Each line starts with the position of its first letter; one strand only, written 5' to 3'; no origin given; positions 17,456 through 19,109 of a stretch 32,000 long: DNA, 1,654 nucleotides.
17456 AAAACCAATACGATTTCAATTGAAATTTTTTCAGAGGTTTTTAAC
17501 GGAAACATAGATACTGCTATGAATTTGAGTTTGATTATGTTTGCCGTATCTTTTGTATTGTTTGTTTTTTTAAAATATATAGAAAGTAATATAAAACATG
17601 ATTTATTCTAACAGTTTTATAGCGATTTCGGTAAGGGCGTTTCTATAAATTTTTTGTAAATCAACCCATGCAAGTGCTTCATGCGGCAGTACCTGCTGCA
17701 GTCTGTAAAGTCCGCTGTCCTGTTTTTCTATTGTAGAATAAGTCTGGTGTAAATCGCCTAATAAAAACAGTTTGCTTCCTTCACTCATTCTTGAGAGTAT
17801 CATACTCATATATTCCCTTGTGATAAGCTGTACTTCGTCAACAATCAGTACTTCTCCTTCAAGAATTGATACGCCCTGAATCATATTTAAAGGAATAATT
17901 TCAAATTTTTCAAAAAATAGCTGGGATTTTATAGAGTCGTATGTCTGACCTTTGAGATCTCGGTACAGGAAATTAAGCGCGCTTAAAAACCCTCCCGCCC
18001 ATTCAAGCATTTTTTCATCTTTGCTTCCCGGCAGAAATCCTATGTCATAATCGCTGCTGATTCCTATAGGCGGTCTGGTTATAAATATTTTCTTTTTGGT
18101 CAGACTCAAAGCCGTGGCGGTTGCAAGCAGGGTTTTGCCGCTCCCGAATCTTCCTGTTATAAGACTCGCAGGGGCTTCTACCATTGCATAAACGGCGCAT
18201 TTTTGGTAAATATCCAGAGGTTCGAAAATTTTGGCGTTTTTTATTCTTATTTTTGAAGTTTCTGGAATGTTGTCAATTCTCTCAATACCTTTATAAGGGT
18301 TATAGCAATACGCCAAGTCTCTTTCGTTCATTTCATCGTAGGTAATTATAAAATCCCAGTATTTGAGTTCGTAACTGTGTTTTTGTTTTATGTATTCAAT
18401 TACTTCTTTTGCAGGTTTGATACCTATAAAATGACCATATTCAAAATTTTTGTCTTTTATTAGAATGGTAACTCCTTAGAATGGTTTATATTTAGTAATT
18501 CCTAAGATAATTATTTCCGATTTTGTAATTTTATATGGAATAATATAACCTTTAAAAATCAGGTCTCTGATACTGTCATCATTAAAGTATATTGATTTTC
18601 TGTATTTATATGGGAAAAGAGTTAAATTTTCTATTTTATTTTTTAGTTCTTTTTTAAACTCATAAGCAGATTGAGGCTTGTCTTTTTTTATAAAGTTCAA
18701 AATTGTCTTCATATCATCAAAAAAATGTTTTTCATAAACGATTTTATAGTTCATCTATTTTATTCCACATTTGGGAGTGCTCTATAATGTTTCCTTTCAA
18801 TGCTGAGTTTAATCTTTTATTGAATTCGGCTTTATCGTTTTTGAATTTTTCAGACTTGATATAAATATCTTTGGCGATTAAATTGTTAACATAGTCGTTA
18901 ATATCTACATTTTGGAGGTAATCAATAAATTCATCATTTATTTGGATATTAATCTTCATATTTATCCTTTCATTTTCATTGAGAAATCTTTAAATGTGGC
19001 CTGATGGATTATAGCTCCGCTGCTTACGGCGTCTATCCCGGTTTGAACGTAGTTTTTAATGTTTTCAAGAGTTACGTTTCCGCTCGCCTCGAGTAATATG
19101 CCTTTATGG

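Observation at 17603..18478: PIN-PhoH (PhoH2) gene apparently decapitated at the toxin stop codon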

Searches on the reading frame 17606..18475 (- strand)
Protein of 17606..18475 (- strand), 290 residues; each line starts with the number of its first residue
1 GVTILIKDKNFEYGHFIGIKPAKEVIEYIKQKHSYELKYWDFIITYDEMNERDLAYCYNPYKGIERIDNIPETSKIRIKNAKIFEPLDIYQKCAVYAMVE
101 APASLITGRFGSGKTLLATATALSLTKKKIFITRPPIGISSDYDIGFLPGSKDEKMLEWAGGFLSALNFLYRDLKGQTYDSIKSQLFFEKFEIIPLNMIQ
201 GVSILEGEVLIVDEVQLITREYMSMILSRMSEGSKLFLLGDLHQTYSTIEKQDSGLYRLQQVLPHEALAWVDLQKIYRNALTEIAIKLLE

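Call 4: search_protein_families(library=pfam, proteins=[window:17606-18475:-], max_evalue=1)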
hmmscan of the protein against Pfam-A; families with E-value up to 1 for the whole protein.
window:17606-18475:- (290 aa): 12 families
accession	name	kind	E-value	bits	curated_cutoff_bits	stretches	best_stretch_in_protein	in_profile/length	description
PF02562.22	PhoH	-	5.7e-25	88.4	27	1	87-287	5-202/205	PhoH-like protein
PF13245.12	AAA_19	-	4e-08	34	25.1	1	202-247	86-131/134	AAA domain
PF13604.12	AAA_30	-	2.2e-07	31.3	27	1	200-281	82-158/191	AAA domain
PF13401.12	AAA_22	-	0.00041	21.1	27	1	104-231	8-109/130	AAA domain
PF09848.15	SLFN-g3_helicase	-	0.0052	16.5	24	1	105-287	5-169/354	Schlafen group 3, DNA/RNA helicase domain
PF13476.12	AAA_23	-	0.007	17.4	27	1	75-129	1-47/201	AAA domain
PF01443.25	Viral_helicase1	-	0.048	13.9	21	1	206-247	59-100/228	Viral superfamily 1 RNA helicase core domain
PF13086.12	AAA_11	-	0.08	13.1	27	1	87-125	2-41/257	AAA domain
PF25199.1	nSTAND_NTPase5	-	0.11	12.8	34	0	103-129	43-71/145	Novel STAND NTPase 5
PF20720.3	nSTAND3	-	0.15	12.2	27.2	1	105-129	21-45/155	Novel STAND NTPase 3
PF00270.35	DEAD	-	0.21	11.7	26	0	90-129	3-47/167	DEAD/DEAH box helicase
PF04851.21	ResIII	-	0.25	11.7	22.5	1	90-129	7-55/164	Type III restriction enzyme, res subunit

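Call 5: find_homologous_proteins(query=window:17606-18475:-)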
Query window:17606-18475:- (290 aa): 1060 proteins with E <= 0.001 among 3928 candidates; the best 120 are listed.
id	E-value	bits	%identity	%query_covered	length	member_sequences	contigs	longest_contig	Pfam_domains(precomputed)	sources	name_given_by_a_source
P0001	1.8e-154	531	88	94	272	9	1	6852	PF13604.13,PF13245.13,PF02562.23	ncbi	-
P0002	8.7e-154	529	100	83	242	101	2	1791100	PF13604.13,PF13245.13,PF02562.23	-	-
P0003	1.3e-151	522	85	94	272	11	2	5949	PF13604.13,PF13245.13,PF02562.23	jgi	-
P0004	9.6e-144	496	76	99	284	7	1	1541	PF13604.13,PF13245.13,PF02562.23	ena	-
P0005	5.1e-140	484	81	94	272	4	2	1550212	PF13604.13,PF13245.13,PF02562.23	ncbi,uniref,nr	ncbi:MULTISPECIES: PhoH family protein [unclassified Lebetimonas]|uniref:PhoH family protein n=1 Tax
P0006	7.0e-139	480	90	83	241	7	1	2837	PF13604.13,PF13245.13,PF02562.23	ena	-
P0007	1.7e-137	475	89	83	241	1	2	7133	PF13604.13,PF13245.13,PF02562.23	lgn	-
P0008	4.5e-137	474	89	83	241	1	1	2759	PF13604.13,PF13245.13,PF02562.23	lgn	-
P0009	8.5e-137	473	87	86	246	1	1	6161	PF13604.13,PF13245.13,PF02562.23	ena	-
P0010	2.7e-136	472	86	87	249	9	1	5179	PF13604.13,PF13245.13,PF02562.23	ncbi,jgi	-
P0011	1.6e-135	469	87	83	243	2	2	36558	PF13604.13,PF13245.13,PF02562.23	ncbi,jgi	ncbi:MAG: PhoH family protein [Nautiliaceae bacterium]|jgi:PhoH-like ATPase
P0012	1.9e-134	465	84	87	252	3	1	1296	PF13604.13,PF13245.13,PF02562.23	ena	-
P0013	4.9e-134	464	88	82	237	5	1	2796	PF13604.13,PF13245.13,PF02562.23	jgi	-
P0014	5.0e-134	464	83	88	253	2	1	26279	PF13604.13,PF13245.13,PF02562.23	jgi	-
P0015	6.2e-134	464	70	99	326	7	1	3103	PF13604.13,PF13245.13,PF02562.23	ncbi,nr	ncbi:MAG: hypothetical protein C6I01_04895 [Epsilonproteobacteria bacterium]|nr:hypothetical protein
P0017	1.8e-128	446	69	97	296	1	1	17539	PF13604.13,PF13245.13,PF02562.23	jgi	jgi:PhoH-like ATPase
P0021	1.8e-127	443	68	99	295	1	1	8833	PF13245.13,PF02562.23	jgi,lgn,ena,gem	-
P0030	1.9e-122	426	71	99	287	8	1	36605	PF13604.13,PF13245.13,PF02562.23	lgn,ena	-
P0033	1.2e-119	417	70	99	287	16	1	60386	PF13604.13,PF13245.13,PF02562.23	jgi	-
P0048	7.1e-78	280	51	95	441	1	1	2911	PF13638.13,PF13604.13,PF13245.13,PF02562.23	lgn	-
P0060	7.6e-74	267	48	98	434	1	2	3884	PF13638.13,PF02562.23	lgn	-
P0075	1.3e-72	263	45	97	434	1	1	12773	PF13638.13,PF13604.13,PF13245.13,PF02562.23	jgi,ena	-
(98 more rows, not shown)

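Call 12: search_protein_families(library=pfam, proteins=[P0048, P0060, P0075, P0030, P0015], max_evalue=0.01)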
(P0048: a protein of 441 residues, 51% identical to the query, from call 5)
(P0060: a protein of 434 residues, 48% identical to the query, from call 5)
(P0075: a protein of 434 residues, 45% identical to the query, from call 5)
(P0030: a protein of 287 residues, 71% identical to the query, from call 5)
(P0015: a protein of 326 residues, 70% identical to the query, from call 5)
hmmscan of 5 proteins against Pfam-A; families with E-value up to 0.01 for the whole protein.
P0048 (441 aa): 7 families
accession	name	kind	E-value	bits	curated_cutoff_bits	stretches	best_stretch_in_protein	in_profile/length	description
PF02562.22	PhoH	-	8.5e-24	84.6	27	1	231-422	2-188/205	PhoH-like protein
PF13638.12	PIN_4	-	1.9e-14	54.6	21.9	1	13-126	1-129/132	PIN domain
PF13245.12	AAA_19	-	1.8e-06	28.6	25.1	1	348-394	85-131/134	AAA domain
PF13604.12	AAA_30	-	1.4e-05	25.3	27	1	238-427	6-157/191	AAA domain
PF24389.1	ORC-CDC6-like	-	0.0053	16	27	0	71-140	498-559/571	ORC-CDC6-like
PF20720.3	nSTAND3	-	0.0063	16.7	27.2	0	241-266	10-35/155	Novel STAND NTPase 3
PF01850.27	PIN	-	0.008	17.2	23.6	0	14-115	2-115/120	PIN domain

P0060 (434 aa): 4 families
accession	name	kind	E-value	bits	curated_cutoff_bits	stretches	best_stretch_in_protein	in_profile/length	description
PF02562.22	PhoH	-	6.5e-21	75.2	27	1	219-413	2-186/205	PhoH-like protein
PF13638.12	PIN_4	-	7.7e-14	52.6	21.9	1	5-115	1-128/132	PIN domain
PF13245.12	AAA_19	-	2.8e-05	24.7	25.1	1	343-388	87-132/134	AAA domain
PF13604.12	AAA_30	-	0.00056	20.1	27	1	239-390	21-133/191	AAA domain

P0075 (434 aa): 7 families
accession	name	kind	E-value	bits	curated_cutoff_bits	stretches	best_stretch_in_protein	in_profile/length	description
PF02562.22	PhoH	-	1.1e-23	84.2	27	1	217-412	2-186/205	PhoH-like protein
PF13638.12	PIN_4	-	1.4e-13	51.7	21.9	1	5-116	1-129/132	PIN domain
PF13604.12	AAA_30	-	5.1e-09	36.6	27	1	341-418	84-156/191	AAA domain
PF13245.12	AAA_19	-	5.2e-07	30.3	25.1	1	231-387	8-132/134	AAA domain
PF13401.12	AAA_22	-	6.3e-05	23.7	27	0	233-269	4-42/130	AAA domain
PF25199.1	nSTAND_NTPase5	-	0.0082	16.4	34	0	234-270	41-79/145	Novel STAND NTPase 5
PF20720.3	nSTAND3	-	0.0091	16.1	27.2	0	227-262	10-45/155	Novel STAND NTPase 3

P0030 (287 aa): 4 families
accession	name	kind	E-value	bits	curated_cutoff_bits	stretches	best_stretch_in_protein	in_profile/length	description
PF02562.22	PhoH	-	1.5e-27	96.9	27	1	81-282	2-200/205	PhoH-like protein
PF13245.12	AAA_19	-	1.1e-08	35.7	25.1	1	201-242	88-129/134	AAA domain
PF13604.12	AAA_30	-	9.8e-07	29.1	27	1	201-283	86-163/191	AAA domain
PF13401.12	AAA_22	-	0.00024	21.9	27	0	97-129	4-39/130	AAA domain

P0015 (326 aa): 6 families
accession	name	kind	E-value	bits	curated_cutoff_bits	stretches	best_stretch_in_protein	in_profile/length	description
PF02562.22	PhoH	-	7.2e-26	91.4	27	1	100-300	6-203/205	PhoH-like protein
PF13245.12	AAA_19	-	1e-08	35.9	25.1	1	212-257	84-129/134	AAA domain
PF13604.12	AAA_30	-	9.6e-08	32.4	27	1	212-296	82-161/191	AAA domain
PF07728.20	AAA_5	-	0.00081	19.8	22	0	116-144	2-30/139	AAA domain (dynein-related subfamily)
PF13401.12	AAA_22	-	0.00095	19.9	27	0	113-145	5-40/130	AAA domain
PF00004.35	AAA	-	0.0084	17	21.2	0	117-142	2-26/131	ATPase family associated with various cellular activities (AAA)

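Call 18: find_encoding_contigs(protein=P0033, flank=3000, max_places=2)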
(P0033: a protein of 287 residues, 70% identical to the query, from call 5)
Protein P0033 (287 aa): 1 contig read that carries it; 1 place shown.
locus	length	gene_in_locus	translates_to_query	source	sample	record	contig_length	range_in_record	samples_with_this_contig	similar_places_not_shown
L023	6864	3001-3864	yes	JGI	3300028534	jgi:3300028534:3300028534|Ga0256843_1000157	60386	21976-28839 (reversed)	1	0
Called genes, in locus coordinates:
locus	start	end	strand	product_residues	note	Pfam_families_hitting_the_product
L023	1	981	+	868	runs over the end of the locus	PF07517:SecA_DEAD, PF00270:DEAD (weak), PF01043:SecA_PP_bind, PF21090:P-loop_SecA, PF07516:SecA_SW, PF02810:SEC-C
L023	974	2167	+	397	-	PF12704:MacB_PCD (weak), PF02687:FtsX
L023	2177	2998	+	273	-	PF02749:QRPTase_N, PF01729:QRPTase_C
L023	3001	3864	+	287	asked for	PF02562:PhoH, PF13245:AAA_19 (faint), PF13604:AAA_30 (faint)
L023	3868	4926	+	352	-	PF01312:Bac_export_2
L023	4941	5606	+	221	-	PF00588:SpoU_methylase, PF12105:SpoU_methylas_C (weak)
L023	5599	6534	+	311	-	PF01368:DHH, PF02272:DHHA1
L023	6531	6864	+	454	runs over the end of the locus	PF01551:Peptidase_M23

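Call 19: find_encoding_contigs(protein=P0017, flank=3000, max_places=2)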
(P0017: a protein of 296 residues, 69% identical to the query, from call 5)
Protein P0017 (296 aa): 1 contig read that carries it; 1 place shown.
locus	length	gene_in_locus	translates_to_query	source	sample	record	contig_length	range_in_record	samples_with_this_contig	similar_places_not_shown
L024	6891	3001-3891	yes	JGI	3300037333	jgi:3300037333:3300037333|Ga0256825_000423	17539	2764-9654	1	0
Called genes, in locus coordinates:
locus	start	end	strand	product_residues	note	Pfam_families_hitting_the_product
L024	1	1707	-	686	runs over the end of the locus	PF00009:GTP_EFTU, PF22042:EF-G_D2, PF03144:GTP_EFTU_D2, PF14492:EFG_III, PF16658:RF3_C, PF03764:EFG_IV, PF00679:EFG_C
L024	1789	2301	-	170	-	PF02834:LigT_PEase (faint)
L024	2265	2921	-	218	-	PF00702:Hydrolase, PF12710:HAD, PF13419:HAD_2, PF13242:Hydrolase_like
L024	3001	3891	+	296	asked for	PF02562:PhoH, PF13245:AAA_19 (faint), PF13604:AAA_30 (faint)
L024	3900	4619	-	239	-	PF00696:AA_kinase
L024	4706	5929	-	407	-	PF00278:Orn_DAP_Arg_deC, PF01168:Ala_racemase_N (weak), PF02784:Orn_Arg_deC_N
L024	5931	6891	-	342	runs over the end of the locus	PF03739:LptF_LptG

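Call 20: find_encoding_contigs(protein=P0021, flank=3000, max_places=2)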
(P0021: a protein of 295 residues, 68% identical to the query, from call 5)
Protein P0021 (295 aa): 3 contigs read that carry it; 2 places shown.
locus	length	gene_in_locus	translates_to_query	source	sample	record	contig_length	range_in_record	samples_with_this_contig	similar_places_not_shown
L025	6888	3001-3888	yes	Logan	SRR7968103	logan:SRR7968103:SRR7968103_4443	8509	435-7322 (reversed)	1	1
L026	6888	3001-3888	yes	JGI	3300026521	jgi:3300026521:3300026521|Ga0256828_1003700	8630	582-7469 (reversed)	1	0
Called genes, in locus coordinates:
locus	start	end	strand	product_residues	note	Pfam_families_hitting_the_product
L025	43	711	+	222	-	PF15436:PGBA_N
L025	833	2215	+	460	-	PF01565:FAD_binding_4, PF02913:FAD-oxidase_C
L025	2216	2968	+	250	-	PF03372:Exo_endo_phos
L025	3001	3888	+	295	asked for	PF02562:PhoH, PF13245:AAA_19 (faint)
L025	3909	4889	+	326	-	PF00591:Glycos_transf_3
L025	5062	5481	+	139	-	PF02367:TsaE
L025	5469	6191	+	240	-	PF02463:SMC_N (faint), PF00005:ABC_tran, PF13304:AAA_21 (faint), PF12399:BCA_ABC_TP_C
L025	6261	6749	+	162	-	PF03167:UDG (weak)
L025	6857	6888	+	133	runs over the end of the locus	PF03652:RuvX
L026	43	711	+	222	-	PF15436:PGBA_N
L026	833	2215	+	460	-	PF01565:FAD_binding_4, PF02913:FAD-oxidase_C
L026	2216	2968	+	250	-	PF03372:Exo_endo_phos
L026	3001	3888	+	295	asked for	PF02562:PhoH, PF13245:AAA_19 (faint)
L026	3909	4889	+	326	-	PF00591:Glycos_transf_3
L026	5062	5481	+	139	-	PF02367:TsaE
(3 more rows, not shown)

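Call 22: search_solved_structures(query=window:17606-18466:-, max_evalue=0.001, show_alignments=2)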
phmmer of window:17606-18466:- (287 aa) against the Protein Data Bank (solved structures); distinct sequences matched with E-value up to 0.001: 1.
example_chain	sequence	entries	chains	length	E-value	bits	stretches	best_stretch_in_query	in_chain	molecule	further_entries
3b85_A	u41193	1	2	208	3.5e-11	46.2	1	82-259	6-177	Phosphate starvation-inducible protein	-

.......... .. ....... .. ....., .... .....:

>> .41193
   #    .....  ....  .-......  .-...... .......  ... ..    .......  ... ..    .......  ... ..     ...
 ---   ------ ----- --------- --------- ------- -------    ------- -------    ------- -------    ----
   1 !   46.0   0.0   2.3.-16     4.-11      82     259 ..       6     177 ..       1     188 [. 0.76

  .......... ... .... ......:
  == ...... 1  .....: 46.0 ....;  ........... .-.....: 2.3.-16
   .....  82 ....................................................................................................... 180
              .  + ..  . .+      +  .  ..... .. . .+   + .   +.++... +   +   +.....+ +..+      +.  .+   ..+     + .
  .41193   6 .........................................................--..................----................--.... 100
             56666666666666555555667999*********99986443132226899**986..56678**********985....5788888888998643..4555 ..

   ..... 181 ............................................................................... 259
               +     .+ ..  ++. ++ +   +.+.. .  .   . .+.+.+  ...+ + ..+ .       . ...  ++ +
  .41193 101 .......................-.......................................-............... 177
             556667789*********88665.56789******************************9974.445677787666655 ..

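Call 37: search_protein_families(library=ncbifam, proteins=[window:17606-18466:-], max_evalue=0.1)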
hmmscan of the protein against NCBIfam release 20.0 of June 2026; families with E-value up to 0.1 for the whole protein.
window:17606-18466:- (287 aa): 5 families
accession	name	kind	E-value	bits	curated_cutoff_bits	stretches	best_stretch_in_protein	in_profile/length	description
NF053827.1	RNA5-3helPhoH2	equivalog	5e-16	58.7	680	1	103-287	242-424/427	RNA 5'-3' helicase PhoH2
NF007827.1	PRK10536.1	equivalog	6.6e-14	51.9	380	1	83-253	51-217/253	phosphate starvation-inducible protein PhoH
TIGR01448.2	helicase_RecD2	equivalog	6e-08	31.3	500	1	202-277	407-477/713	SF1B family DNA helicase RecD2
TIGR01447.1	recD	equivalog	2.9e-05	22.8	310.15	1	202-242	261-301/597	exodeoxyribonuclease V subunit alpha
NF008127.0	PRK10875.1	equivalog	0.074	11.5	671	0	202-244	268-310/619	exodeoxyribonuclease V subunit alpha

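Call 47: find_related_loci(query=A1, collection=genome_contigs, flank=1500)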
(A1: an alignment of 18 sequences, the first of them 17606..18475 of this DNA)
Query A1 (290 aa) in genome_contigs; peptide patterns used: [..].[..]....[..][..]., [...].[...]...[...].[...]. (x = any residue, [..] = any of these).
46 stretches matched a pattern; 24 encode a relative of the query (tblastn E <= 1e-3); 24 distinct loci.
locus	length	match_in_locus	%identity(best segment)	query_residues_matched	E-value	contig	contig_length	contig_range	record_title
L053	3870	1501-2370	94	1-290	0e+0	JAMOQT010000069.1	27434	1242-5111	MAG: Nautiliaceae bacterium isolate 4561-380_maxbin2_scaf2bin.006_VB 4561-380_scaffold_340_c1, whole genome shotgun sequ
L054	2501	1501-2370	93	1-290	0e+0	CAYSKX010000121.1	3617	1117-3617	MAG TPA_asm: uncultured Nautiliales bacterium isolate binchicken_co36_92 genome assembly, contig: NODE_20446_length_3617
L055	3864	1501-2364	84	1-290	7e-169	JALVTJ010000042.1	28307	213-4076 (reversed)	MAG: Nautiliaceae bacterium isolate M1_metabat1_scaf2bin.023 M1_NODE_370_length_28307_cov_54.715969, whole genome shotgu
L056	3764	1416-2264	85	1-285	8e-172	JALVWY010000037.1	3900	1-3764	MAG: Campylobacterales bacterium isolate M10_metabat2_scaf2bin.051 M10_NODE_16806_length_3900_cov_153.000530, whole geno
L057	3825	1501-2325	85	3-279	5e-164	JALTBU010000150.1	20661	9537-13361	MAG: Nautiliaceae bacterium isolate S013_maxbin2_scaf2bin.098 S013_NODE_455_length_20661_cov_89.468637, whole genome sho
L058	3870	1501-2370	84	1-290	3e-163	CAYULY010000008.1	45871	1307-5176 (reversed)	MAG TPA_asm: uncultured Nautiliales bacterium isolate binchicken_co380_102 genome assembly, contig: NODE_239_length_4587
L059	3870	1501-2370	84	1-290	1e-162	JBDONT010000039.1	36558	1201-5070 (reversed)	MAG: Nautiliaceae bacterium isolate FK190211_WC_175_metabat1_scaf2bin.004 NODE_78_length_36558_cov_16.470561, whole geno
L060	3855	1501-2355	86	4-290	1e-161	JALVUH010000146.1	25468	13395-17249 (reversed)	MAG: Nautiliaceae bacterium isolate M1_metabat2_scaf2bin.072 M1_NODE_448_length_25468_cov_598.423582, whole genome shotg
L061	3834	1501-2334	84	1-280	8e-162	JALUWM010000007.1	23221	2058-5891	MAG: Campylobacterales bacterium isolate 131-447_maxbin2_scaf2bin.057 131-447_scaffold_1133_c1, whole genome shotgun seq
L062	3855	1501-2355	85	4-290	4e-161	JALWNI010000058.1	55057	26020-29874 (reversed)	MAG: Nautiliaceae bacterium isolate M17_metabat2_scaf2bin.246 M17_NODE_238_length_55057_cov_6.367104, whole genome shotg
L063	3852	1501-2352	80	4-290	2e-158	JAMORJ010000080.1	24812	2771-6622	MAG: Nautiliaceae bacterium isolate 4561-380_metabat2_scaf2bin.005 4561-380_scaffold_405_c1, whole genome shotgun sequen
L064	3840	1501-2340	82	4-284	6e-158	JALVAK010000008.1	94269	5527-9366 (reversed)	MAG: Nautiliaceae bacterium isolate 132-544_metabat2_scaf2bin.072 132-544_scaffold_11_c1, whole genome shotgun sequence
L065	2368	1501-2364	83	1-290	6e-160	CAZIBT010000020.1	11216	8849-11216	MAG TPA_asm: uncultured Nautiliales bacterium isolate binchicken_co188_89 genome assembly, contig: NODE_4798_length_1121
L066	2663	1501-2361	79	3-290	9e-159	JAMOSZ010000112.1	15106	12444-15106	MAG: Nautiliaceae bacterium isolate 4571-419_maxbin2_scaf2bin.073 4571-419_scaffold_954_c1, whole genome shotgun sequenc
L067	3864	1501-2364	80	3-290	3e-149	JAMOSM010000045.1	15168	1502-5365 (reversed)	MAG: Nautiliaceae bacterium isolate 4561-384_metabat2_scaf2bin.041 4562-384_scaffold_1685_c1, whole genome shotgun seque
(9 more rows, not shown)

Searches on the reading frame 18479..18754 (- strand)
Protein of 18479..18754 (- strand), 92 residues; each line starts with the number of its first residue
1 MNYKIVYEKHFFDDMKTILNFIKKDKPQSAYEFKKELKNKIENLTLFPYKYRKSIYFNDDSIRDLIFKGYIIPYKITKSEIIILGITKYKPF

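Call 4: search_protein_families(library=pfam, proteins=[window:18479-18754:-], max_evalue=1)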
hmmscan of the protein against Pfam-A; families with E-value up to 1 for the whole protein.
window:18479-18754:- (92 aa): 2 families
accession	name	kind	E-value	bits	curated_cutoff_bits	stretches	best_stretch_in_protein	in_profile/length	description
PF05016.21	ParE_toxin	-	3.3e-10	40.8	23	1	6-86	2-82/89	ParE toxin of type II toxin-antitoxin system, parDE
PF05234.16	UAF_Rrn10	-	0.16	12.6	20.8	1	16-73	9-66/122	UAF complex subunit Rrn10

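Call 37: search_protein_families(library=ncbifam, proteins=[window:18479-18754:-], max_evalue=0.1)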
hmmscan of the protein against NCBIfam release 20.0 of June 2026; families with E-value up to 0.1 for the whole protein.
window:18479-18754:- (92 aa): 1 family
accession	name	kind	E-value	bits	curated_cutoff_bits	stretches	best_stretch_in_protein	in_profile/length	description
TIGR02385.1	RelE_StbE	subfamily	0.00094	19.6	27.9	1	4-83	1-77/88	type II toxin-antitoxin system mRNA interferase toxin, RelE/StbE family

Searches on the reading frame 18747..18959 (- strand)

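Call 4: search_protein_families(library=pfam, proteins=[window:18747-18959:-], max_evalue=1)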
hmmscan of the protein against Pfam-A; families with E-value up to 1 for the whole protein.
window:18747-18959:- (71 aa): 1 family
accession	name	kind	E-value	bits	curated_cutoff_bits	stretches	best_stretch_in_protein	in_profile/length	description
PF16765.10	Pim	-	0.05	14.1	24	1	13-53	24-62/91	Pesticin immunity protein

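Call 37: search_protein_families(library=ncbifam, proteins=[window:18747-18959:-], max_evalue=0.1)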
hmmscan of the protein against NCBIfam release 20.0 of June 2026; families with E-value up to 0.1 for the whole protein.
window:18747-18959:- (71 aa): 1 family
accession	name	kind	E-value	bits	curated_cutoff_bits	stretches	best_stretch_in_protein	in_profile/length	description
NF050107.1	TA_RelN_antitoxin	domain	0.029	15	70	1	43-69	53-79/79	type II toxin-antitoxin system RelN family antitoxin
